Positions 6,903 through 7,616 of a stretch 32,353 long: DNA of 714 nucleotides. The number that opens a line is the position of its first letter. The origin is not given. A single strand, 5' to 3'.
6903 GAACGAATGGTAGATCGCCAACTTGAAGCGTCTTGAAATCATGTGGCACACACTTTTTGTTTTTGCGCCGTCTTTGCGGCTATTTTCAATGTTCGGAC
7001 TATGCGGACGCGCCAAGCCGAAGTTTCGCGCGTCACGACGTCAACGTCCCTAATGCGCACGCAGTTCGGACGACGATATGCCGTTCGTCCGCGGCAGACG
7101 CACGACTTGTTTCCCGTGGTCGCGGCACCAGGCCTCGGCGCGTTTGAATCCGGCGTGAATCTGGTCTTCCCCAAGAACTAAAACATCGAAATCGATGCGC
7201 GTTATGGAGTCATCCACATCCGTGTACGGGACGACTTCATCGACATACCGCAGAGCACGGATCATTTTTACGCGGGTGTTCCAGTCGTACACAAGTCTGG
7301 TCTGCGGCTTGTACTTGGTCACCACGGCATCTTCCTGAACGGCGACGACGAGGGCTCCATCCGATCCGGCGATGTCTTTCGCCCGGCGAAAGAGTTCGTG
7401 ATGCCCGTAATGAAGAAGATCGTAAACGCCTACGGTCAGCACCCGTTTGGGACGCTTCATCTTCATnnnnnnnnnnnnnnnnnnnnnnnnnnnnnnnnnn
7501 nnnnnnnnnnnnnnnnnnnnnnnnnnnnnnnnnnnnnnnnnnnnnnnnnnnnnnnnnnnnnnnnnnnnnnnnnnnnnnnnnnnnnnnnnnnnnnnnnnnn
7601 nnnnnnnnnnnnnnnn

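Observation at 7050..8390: LicD phosphotransferase fused in frame to a TagD-like cytidylyltransferase, putting donor synthesis and donor use in one polypeptide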

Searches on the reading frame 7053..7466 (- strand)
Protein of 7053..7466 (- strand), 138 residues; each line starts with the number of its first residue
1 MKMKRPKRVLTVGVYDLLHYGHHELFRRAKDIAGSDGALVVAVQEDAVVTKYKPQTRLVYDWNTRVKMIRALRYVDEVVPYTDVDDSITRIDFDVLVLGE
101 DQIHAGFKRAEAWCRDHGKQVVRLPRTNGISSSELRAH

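Call 12: find_homologous_proteins(query=window:7053-7466:-, max_evalue=0.00001)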
Query seq(138 aa) (138 aa): 581 proteins with E <= 0.00001 among 599 candidates; the best 120 are listed.
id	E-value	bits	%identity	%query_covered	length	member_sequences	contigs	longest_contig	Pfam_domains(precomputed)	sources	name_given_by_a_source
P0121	5.8e-61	223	69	99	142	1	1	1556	PF01467.33,PF06574.19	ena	-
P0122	2.3e-60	221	75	95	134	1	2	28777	PF01467.33,PF06574.19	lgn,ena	-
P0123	6.5e-60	219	72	99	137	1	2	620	PF01467.33,PF06574.19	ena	-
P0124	6.6e-60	219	74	94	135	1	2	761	PF01467.33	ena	-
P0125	6.8e-60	219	74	95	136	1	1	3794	PF01467.33,PF06574.19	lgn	-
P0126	8.3e-60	219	72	99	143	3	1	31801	PF01467.33,PF06574.19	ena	-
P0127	1.0e-59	219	75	95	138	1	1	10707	PF01467.33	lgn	-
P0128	1.2e-59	218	72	99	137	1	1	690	PF01467.33,PF06574.19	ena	-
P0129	1.5e-59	218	74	94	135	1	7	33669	PF01467.33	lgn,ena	-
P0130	1.5e-59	218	74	94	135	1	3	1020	PF01467.33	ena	-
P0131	2.2e-59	217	75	93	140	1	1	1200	PF01467.33,PF06574.19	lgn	-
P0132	3.3e-59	217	76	95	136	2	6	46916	PF01467.33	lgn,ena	-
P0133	3.7e-59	217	72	94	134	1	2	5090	PF01467.33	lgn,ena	-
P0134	1.1e-58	215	74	99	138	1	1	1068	PF01467.33,PF06574.19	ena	-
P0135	1.2e-58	215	75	94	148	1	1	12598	PF01467.33,PF06574.19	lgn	-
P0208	1.9e-55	205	70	94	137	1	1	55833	PF01467.33,PF06574.19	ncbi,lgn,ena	-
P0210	2.2e-55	205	73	93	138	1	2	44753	PF01467.33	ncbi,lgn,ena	-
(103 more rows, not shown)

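Call 15: find_encoding_contigs(protein=P0132, flank=6000, max_places=4)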
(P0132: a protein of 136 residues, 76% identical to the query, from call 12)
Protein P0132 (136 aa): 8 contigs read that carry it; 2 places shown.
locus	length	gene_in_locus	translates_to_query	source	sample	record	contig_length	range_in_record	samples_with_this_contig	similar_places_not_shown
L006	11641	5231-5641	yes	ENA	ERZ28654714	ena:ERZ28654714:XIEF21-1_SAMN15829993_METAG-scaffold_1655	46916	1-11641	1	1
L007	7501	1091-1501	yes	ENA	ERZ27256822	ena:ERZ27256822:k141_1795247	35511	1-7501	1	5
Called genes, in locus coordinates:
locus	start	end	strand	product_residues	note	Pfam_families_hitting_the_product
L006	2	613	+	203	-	?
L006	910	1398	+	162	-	PF02357:NusG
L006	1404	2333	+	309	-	-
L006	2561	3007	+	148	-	PF09970:DUF2204, PF19502:DUF6036 (weak)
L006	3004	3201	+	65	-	-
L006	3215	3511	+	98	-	-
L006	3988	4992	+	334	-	PF01548:DEDD_Tnp_IS110, PF02371:Transposase_20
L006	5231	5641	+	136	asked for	PF01467:CTP_transf_like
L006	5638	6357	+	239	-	PF01177:Asp_Glu_race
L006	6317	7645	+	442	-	-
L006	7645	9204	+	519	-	-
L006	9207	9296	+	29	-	-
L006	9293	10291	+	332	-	PF00535:Glycos_transf_2, PF10111:Glyco_tranf_2_2, PF13641:Glyco_tranf_2_3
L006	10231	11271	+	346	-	PF04432:FrhB_FdhB_C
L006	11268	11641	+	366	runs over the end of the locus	PF04230:PS_pyruv_trans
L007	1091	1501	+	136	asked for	PF01467:CTP_transf_like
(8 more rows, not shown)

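Call 16: find_encoding_contigs(protein=P0122, flank=6000, max_places=3)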
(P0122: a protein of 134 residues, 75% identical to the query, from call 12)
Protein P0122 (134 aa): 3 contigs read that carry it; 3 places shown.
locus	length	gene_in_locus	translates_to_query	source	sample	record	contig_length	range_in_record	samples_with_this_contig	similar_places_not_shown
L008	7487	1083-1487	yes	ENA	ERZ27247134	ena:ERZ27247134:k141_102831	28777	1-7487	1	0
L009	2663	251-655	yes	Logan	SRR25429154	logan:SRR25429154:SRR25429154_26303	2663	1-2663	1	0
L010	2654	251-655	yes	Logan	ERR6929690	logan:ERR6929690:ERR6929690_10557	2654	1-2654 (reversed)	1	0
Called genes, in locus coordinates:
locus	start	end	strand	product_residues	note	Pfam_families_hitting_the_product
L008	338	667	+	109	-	PF05635:23S_rRNA_IVP, PF22296:bAvd (weak)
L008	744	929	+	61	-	PF01381:HTH_3, PF13560:HTH_31 (weak)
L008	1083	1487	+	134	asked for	PF01467:CTP_transf_like, PF06574:FAD_syn (faint)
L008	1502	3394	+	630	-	PF02096:60KD_IMP, PF04464:Glyphos_transf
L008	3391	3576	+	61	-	-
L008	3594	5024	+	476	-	PF03062:MBOAT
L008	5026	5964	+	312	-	-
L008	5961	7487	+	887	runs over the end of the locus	-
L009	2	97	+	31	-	?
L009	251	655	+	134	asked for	PF01467:CTP_transf_like, PF06574:FAD_syn (faint)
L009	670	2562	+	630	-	PF02096:60KD_IMP, PF04464:Glyphos_transf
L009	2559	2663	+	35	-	?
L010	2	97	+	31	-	?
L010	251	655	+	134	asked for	PF01467:CTP_transf_like, PF06574:FAD_syn (faint)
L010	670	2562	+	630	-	PF02096:60KD_IMP, PF04464:Glyphos_transf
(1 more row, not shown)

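Call 17: find_encoding_contigs(protein=P0126, flank=6000, max_places=3)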
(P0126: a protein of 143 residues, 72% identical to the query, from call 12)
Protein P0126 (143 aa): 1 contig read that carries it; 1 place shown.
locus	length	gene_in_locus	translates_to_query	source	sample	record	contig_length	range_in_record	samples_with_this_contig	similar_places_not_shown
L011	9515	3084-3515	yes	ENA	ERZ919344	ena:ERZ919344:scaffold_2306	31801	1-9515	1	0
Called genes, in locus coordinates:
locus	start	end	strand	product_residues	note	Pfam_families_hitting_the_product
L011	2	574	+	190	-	?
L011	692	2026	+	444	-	PF13304:AAA_21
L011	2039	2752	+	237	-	-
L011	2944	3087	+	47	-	-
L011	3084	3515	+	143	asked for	PF06574:FAD_syn (weak), PF01467:CTP_transf_like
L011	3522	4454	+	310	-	PF03009:GDPD (weak)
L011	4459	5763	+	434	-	-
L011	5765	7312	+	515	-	PF01943:Polysacc_synt, PF13440:Polysacc_synt_3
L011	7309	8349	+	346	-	PF01757:Acyl_transf_3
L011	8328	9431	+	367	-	PF00535:Glycos_transf_2, PF10111:Glyco_tranf_2_2, PF13641:Glyco_tranf_2_3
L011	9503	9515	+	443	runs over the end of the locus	PF00534:Glycos_transf_1 (faint)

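Call 48: list_cluster_members(proteins=[P0210, P0208, P0020, P0044, P0059, P0412, P0492, P0110, P0116])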
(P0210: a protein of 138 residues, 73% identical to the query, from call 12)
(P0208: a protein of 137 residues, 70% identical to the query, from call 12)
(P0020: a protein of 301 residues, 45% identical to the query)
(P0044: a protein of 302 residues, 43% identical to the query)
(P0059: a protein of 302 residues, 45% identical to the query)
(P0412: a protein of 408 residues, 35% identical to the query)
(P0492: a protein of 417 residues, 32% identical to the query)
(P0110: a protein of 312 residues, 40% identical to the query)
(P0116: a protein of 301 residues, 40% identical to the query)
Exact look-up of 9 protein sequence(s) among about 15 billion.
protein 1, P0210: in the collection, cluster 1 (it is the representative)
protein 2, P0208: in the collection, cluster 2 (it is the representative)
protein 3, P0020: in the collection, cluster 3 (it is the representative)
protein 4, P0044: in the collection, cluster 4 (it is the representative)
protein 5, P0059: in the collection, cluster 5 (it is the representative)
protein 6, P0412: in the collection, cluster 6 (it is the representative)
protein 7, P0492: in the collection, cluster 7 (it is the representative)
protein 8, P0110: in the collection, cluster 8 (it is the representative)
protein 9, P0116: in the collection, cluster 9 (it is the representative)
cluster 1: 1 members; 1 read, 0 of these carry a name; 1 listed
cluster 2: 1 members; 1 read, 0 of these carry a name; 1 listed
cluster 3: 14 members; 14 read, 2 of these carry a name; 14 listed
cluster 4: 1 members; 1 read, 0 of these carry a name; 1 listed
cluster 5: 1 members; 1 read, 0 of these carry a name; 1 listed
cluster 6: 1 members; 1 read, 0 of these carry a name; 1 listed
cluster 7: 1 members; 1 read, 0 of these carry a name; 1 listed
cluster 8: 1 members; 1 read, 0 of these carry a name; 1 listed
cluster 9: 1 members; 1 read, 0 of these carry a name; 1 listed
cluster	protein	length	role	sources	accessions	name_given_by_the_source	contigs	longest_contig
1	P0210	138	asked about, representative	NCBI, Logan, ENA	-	-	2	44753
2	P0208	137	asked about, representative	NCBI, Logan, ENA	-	-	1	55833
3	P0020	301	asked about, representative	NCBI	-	-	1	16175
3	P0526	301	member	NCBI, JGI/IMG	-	lipopolysaccharide cholinephosphotransferase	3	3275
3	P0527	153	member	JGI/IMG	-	lipopolysaccharide cholinephosphotransferase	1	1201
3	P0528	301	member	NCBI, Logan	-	-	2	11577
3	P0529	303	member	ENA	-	-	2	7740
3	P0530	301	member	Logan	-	-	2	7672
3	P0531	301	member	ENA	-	-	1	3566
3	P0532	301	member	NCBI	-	-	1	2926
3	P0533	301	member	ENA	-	-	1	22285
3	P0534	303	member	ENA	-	-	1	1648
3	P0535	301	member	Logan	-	-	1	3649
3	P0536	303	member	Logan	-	-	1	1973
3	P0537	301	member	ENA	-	-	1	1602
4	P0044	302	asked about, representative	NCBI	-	-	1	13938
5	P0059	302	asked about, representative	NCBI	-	-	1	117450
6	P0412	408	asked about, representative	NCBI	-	-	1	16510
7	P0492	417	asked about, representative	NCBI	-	-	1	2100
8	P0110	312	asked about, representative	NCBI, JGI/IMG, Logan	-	-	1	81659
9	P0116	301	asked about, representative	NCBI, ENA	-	-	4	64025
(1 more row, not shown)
